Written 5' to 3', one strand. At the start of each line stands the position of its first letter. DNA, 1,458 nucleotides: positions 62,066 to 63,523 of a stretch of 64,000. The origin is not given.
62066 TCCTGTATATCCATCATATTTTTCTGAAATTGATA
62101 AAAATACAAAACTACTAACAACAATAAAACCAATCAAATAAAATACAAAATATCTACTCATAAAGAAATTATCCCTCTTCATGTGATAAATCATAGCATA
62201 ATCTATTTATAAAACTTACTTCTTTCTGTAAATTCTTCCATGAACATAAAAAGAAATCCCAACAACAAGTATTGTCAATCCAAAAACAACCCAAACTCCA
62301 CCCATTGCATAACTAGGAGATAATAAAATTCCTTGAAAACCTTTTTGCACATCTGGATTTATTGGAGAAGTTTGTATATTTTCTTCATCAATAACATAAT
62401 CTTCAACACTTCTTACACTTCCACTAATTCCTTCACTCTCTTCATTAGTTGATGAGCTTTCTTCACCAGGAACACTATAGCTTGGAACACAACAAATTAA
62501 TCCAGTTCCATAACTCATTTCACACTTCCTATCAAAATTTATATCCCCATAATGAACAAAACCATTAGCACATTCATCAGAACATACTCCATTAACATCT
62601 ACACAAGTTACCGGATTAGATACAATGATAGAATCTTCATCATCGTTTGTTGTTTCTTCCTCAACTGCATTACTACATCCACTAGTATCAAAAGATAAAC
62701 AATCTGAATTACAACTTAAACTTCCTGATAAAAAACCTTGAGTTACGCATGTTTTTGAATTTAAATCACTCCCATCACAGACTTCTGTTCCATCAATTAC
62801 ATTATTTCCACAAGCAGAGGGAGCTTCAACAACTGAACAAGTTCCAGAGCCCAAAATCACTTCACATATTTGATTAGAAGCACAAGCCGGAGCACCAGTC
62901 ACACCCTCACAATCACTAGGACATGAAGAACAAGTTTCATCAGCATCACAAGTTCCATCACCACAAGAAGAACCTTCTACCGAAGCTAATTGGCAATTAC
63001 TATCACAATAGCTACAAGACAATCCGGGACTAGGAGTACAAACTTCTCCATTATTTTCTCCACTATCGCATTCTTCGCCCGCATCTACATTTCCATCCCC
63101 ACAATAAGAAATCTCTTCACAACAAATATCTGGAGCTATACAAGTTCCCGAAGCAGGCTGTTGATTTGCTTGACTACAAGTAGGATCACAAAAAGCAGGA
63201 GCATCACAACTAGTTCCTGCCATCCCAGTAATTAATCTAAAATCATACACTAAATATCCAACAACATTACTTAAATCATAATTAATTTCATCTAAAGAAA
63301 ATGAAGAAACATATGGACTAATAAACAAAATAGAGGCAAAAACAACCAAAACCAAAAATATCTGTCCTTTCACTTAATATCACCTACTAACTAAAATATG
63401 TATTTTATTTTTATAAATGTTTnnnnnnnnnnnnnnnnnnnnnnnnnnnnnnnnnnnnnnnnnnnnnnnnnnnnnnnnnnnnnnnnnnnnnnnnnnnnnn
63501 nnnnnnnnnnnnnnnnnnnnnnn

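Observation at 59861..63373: Tandem family of three Cys-rich, C-terminally anchored surface proteins with a gene-conversion tract that also carries a promoter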

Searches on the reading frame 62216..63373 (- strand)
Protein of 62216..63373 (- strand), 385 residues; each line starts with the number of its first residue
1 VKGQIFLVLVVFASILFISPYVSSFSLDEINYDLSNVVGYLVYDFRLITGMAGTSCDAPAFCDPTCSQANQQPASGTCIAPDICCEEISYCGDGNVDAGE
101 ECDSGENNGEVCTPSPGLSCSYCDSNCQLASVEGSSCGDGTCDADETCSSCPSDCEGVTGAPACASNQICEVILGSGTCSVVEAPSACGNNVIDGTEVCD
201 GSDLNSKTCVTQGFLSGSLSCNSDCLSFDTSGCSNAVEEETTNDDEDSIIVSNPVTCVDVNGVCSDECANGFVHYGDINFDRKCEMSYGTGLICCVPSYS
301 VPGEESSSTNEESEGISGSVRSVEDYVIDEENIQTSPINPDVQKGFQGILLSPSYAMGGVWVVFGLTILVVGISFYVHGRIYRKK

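Call 6: search_protein_families(library=pfam, proteins=[window:62216-63373:-], max_evalue=1)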
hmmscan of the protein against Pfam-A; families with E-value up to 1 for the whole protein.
window:62216-63373:- (385 aa): 0 families

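Call 11: search_protein_families(library=ncbifam, proteins=[window:62216-63373:-], max_evalue=10)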
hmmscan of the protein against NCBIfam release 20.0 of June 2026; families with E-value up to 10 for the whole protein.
window:62216-63373:- (385 aa): 0 families

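Call 12: find_homologous_proteins(query=window:62216-63373:-, max_evalue=0.001)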
Query window:62216-63373:- (385 aa): 55 proteins with E <= 0.001 among 1888 candidates.
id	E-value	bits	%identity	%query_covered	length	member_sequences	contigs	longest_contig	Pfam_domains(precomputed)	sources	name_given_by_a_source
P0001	1.1e-254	863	100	100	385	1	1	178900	-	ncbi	-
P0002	4.4e-172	591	69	100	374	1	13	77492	-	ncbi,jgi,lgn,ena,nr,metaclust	ncbi:hypothetical protein HN865_00685 [Candidatus Woesearchaeota archaeon]|jgi:hypothetical protein|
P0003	1.6e-140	487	60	100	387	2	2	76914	-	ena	-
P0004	2.9e-116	407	53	100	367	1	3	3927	-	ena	-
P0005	1.5e-97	345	48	100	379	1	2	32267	-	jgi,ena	jgi:hypothetical protein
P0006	5.6e-96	340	46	100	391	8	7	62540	-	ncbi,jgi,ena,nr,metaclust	ncbi:hypothetical protein HON86_00665 [Candidatus Woesearchaeota archaeon]|nr:hypothetical protein [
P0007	4.4e-68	248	56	53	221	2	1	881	-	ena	-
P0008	2.7e-67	246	40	99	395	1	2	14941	-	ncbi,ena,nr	ncbi:hypothetical protein K8R33_01255 [archaeon]|nr:hypothetical protein [archaeon]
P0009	1.3e-47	181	49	67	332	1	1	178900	-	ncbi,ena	-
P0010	5.2e-45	172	38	39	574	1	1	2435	-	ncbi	ncbi:MAG: hypothetical protein ACPHRO_04965, partial [Nannocystaceae bacterium]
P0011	2.2e-42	164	46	65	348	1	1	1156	-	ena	-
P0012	3.1e-41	160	46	67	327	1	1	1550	-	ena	-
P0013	1.7e-40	157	44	67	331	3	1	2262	-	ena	-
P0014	8.1e-40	155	32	47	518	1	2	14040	-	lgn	-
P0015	3.0e-38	150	34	48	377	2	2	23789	PF13948.12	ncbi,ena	-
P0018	7.0e-33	132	36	39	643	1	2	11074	PF13948.12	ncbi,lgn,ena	-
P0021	1.7e-25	108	57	12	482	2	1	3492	PF13948.12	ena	-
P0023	1.3e-23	102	40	19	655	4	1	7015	PF13948.12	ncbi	-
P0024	1.7e-22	98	36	38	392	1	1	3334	PF13948.12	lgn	-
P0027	6.5e-20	90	33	44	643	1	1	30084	PF13948.12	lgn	-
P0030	3.1e-19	87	35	38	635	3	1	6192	PF13948.12,PF01483.28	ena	-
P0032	8.8e-17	79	30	40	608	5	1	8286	PF24784.2,PF13948.12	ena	-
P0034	5.7e-15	73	34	41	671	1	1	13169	PF13948.12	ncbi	-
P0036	8.6e-13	66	37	40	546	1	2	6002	PF13948.12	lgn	-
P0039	5.0e-9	54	32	48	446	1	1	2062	PF13948.12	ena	-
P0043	1.5e-7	49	42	37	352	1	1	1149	PF13948.12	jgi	jgi:uncharacterized protein (TIGR03382 family)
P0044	3.1e-7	48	38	39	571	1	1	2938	PF13948.12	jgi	-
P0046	5.3e-6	44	31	45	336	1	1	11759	PF00415.25,PF13948.12,PF13540.13,PF25384.2,PF25390.2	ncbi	-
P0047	2.2e-5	42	38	38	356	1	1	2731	PF13948.12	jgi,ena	-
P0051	4.4e-5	41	27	49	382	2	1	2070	PF00059.28,PF13948.12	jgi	-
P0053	1.5e-4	39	35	34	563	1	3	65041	PF13948.12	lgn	-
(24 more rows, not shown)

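Call 17: find_encoding_contigs(protein=window:62216-63373:-, flank=10000, max_places=3)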
Protein window:62216-63373:- (385 aa): no gene with exactly this product is on record in the collection.

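Call 18: find_encoding_contigs(protein=P0009, flank=10000, max_places=3)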
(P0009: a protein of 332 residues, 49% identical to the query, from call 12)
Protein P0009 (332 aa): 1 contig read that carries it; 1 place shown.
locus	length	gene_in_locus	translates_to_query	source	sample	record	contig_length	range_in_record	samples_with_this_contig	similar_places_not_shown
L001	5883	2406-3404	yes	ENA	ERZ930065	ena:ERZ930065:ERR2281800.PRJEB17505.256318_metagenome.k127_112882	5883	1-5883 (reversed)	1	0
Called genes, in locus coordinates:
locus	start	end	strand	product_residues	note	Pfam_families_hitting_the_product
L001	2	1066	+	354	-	?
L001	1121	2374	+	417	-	-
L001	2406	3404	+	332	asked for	-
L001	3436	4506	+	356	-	PF00149:Metallophos, PF12850:Metallophos_2 (weak)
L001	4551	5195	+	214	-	PF00227:Proteasome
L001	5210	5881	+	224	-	?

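Call 19: find_encoding_contigs(protein=P0002, flank=10000, max_places=3)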
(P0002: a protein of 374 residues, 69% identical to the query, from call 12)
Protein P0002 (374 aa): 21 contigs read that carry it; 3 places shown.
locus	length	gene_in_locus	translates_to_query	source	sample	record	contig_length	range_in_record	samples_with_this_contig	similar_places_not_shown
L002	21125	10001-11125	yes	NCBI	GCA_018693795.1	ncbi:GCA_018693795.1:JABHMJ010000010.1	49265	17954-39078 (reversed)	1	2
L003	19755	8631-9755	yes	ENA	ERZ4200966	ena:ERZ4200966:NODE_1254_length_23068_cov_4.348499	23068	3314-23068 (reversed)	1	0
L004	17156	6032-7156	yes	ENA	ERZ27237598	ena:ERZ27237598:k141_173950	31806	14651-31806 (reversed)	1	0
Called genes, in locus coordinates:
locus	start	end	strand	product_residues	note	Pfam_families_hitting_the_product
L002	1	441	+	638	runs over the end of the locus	-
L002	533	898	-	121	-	-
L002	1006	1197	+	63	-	-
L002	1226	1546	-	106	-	PF01906:YbjQ_1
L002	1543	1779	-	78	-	-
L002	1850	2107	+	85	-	PF01541:GIY-YIG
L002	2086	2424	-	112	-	-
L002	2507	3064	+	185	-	PF13197:DUF4013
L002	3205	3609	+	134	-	PF09946:DUF2178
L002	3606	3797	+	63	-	PF12844:HTH_19, PF13443:HTH_26 (weak), PF13560:HTH_31 (weak), PF01381:HTH_3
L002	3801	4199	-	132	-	-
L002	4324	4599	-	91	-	-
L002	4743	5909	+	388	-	PF18144:SMODS, PF01909:NTP_transf_2, PF09249:tRNA_NucTransf2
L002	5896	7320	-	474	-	PF00733:Asn_synthase, PF24167:DUF7411 (weak), PF00733:Asn_synthase (weak), PF01902:Diphthami_syn_2_N, PF28410:Diphthami_syn_2_C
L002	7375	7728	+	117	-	-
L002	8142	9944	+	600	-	-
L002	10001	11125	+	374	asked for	-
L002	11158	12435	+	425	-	-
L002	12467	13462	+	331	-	-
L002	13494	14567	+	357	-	PF00149:Metallophos, PF12850:Metallophos_2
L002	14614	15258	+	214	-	PF00227:Proteasome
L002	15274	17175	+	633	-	PF17214:KH_TffA, PF00753:Lactamase_B, PF16661:Lactamase_B_6, PF23023:Anti-Pycsar_Apyc1, PF12706:Lactamase_B_2, PF10996:Beta-Casp, PF07521:RMMBL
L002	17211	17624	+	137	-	-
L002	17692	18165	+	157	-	-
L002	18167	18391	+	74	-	-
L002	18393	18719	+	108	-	-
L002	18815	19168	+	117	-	-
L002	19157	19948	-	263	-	PF06550:SPP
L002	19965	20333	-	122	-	-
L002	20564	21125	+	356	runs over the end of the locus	PF00579:tRNA-synt_1b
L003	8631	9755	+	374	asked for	-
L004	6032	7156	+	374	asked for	-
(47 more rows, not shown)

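Call 25: find_encoding_contigs(protein=P0003, flank=10000, max_places=2)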
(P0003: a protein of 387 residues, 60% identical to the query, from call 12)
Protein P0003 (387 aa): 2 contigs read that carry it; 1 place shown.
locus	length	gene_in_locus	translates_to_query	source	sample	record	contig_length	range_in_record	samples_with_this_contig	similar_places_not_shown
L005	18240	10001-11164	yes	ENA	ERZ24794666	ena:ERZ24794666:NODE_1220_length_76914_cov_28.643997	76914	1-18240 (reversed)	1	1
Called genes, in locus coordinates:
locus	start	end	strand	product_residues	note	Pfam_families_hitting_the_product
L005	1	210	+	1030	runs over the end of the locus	PF11617:Cu-binding_MopE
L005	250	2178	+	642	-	-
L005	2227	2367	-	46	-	-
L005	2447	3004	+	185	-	PF13197:DUF4013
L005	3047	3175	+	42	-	-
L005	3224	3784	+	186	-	PF01909:NTP_transf_2, PF18765:Polbeta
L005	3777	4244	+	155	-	PF05168:HEPN (weak)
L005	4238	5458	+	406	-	PF18144:SMODS (weak), PF01909:NTP_transf_2 (weak), PF09249:tRNA_NucTransf2, PF21133:CAA_C (faint)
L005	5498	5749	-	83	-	PF13392:HNH_3 (weak)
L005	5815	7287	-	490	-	PF00733:Asn_synthase, PF03054:tRNA_Me_trans (faint), PF06508:QueC (faint), PF24167:DUF7411, PF00733:Asn_synthase, PF01902:Diphthami_syn_2_N, PF28410:Diphthami_syn_2_C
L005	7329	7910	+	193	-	-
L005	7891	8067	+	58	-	PF26477:DUF8150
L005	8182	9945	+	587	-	-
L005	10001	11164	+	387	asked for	-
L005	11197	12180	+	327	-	-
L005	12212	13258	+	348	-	PF00149:Metallophos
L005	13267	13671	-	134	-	PF01201:Ribosomal_S8e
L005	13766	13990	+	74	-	PF01423:LSM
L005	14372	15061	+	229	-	-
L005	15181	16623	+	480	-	-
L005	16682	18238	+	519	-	?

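Call 26: find_encoding_contigs(protein=P0006, flank=10000, max_places=2)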
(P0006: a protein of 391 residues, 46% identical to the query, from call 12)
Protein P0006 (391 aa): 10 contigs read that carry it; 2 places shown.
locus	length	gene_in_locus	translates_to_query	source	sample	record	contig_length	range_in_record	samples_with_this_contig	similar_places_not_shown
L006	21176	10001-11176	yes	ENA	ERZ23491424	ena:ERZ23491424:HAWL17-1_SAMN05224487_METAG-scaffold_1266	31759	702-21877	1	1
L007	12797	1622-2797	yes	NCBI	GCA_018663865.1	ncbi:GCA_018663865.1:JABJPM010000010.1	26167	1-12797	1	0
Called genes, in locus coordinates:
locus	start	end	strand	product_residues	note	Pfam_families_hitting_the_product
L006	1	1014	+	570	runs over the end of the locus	?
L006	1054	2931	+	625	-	-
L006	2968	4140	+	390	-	PF01909:NTP_transf_2 (weak), PF18144:SMODS (weak), PF09249:tRNA_NucTransf2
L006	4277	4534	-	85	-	PF13392:HNH_3 (weak)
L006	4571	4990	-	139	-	-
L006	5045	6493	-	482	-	PF11074:DUF2779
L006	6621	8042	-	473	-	PF00733:Asn_synthase, PF03054:tRNA_Me_trans (faint), PF24167:DUF7411 (weak), PF00733:Asn_synthase, PF01902:Diphthami_syn_2_N, PF28410:Diphthami_syn_2_C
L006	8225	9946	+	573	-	-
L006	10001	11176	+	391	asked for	-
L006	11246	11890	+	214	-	PF00227:Proteasome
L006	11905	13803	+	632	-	PF17214:KH_TffA, PF07650:KH_2 (weak), PF00753:Lactamase_B, PF16661:Lactamase_B_6, PF23023:Anti-Pycsar_Apyc1, PF12706:Lactamase_B_2, PF10996:Beta-Casp, PF07521:RMMBL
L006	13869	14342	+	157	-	-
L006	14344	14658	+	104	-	-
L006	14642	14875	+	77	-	-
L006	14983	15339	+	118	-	-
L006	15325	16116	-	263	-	PF06550:SPP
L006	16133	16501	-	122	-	-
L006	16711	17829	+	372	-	PF00579:tRNA-synt_1b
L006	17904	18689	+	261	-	PF01978:TrmB, PF11495:TrmB_EBD_N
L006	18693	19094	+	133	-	-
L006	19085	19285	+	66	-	-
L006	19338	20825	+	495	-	PF01409:tRNA-synt_2d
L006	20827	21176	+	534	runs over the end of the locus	PF18262:PhetRS_B1 (faint), PF03483:B3_4, PF03484:B5, PF17759:tRNA_synthFbeta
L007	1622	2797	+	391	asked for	-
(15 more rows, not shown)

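Call 38: find_related_loci(query=A3, collection=genome_contigs, flank=10000)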
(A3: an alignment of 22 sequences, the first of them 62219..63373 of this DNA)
Query A3 (385 aa) in genome_contigs; peptide patterns used: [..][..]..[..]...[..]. (x = any residue, [..] = any of these).
12 stretches matched a pattern; 3 encode a relative of the query (tblastn E <= 1e-3); 3 distinct loci.
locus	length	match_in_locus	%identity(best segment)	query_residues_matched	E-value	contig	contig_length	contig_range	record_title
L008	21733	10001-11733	69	1-385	3e-176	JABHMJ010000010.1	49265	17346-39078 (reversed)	MAG: Candidatus Woesearchaeota archaeon isolate SI037S2_bin65 k141_164245, whole genome shotgun sequence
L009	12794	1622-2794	46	1-385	4e-99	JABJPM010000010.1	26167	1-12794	MAG: Candidatus Woesearchaeota archaeon isolate SI075_bin66 k141_780131, whole genome shotgun sequence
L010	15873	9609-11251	29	1-385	7e-40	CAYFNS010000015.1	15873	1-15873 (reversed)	MAG TPA_asm: Candidatus Woesearchaeota archaeon isolate ERP019367_co2_146 genome assembly, contig: NODE_2455_length_1587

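Call 39: predict_structure(alignment_id=A3)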
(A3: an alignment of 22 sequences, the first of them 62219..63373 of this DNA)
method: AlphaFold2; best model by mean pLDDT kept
length: 385 residues; sequences in the alignment: 22
mean_pLDDT: 64.3   pTM: 0.22
mean pLDDT of the five models: 64.3, 63.3, 62.6, 61.5, 59.6
residues with pLDDT >= 90: 1; 70-90: 194; 50-70: 81; < 50: 109
segments of 3 or more residues with pLDDT < 50: 20-54, 107-109, 111-118, 239-252, 304-346
pLDDT, mean of each block of 10 residues (from residue 1): 63 61 39 39 39 55 80 78 77 66 57 45 67 63 81 82 80 82 61 76 82 86 85 68 37 65 80 80 76 80 40 27 31 31 47 66 85 85 63
secondary structure, 60 per line:
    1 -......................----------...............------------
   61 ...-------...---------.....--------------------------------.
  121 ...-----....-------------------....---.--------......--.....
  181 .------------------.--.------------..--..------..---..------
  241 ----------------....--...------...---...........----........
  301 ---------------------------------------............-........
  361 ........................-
elements in order: H2-23 H34-48 E61-63 E71-73 E83-87 E120-123 E129-132 H152-155 E168-173 E176-181 H257-260 E263-265 E272-274 H278-288 E293-297 H340-351 H353-384

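Call 41: fold_search(model_id=the predicted structure, library=pdb)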
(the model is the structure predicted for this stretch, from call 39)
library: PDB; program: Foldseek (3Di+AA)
matches with E <= 10: 9; with E <= 0.001: 0
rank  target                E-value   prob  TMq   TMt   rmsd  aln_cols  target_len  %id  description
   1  7do4_A                7.4e-01  0.06  0.10  0.18  11.8       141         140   20  Crystal structure of CD97-CD55 complex (released 2021-09-22)
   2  9yio_B                2.2e+00  0.25  0.06  0.24   2.9        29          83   38  Crystal structure of 5B3 Fab in complex with PvRipr EGF7-8 (released 2026-02-04)
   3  1fd3_A                2.5e+00  0.33  0.08  0.59   2.7        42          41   17  HUMAN BETA-DEFENSIN 2 (released 2000-11-01)
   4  6b0g_E                5.6e+00  0.01  0.09  0.15  12.1       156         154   14  Crystal structure of Pfs25 in complex with the transmission blocking antibody 1245 (released 2017-11-08)
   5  8dpx_MODEL_1_A        8.5e+00  0.01  0.07  0.17   9.8        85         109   16  Preligand association structure of DR5 (released 2023-02-15)
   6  7qcu_A                8.5e+00  0.00  0.06  0.06  18.0       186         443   10  Structure of the MUCIN-2 Cterminal domains partially deglycosylated. (released 2023-03-08)
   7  7q3n_U                9.1e+00  0.01  0.09  0.09  14.9       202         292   12  Cryo-EM of the complex between human uromodulin (UMOD)/Tamm-Horsfall protein (THP) and the FimH lectin domain from uro (released 2022-03-16)
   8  8v2m_MODEL_1_A        9.7e+00  0.11  0.05  0.62   1.3        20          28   30  Structure of Asterias rubens peptide (KASH2) (released 2024-11-27)
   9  6phf_E                9.7e+00  0.01  0.07  0.11  13.7       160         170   15  Pfs25 in complex with the human transmission blocking antibody 2587 (released 2019-10-02)
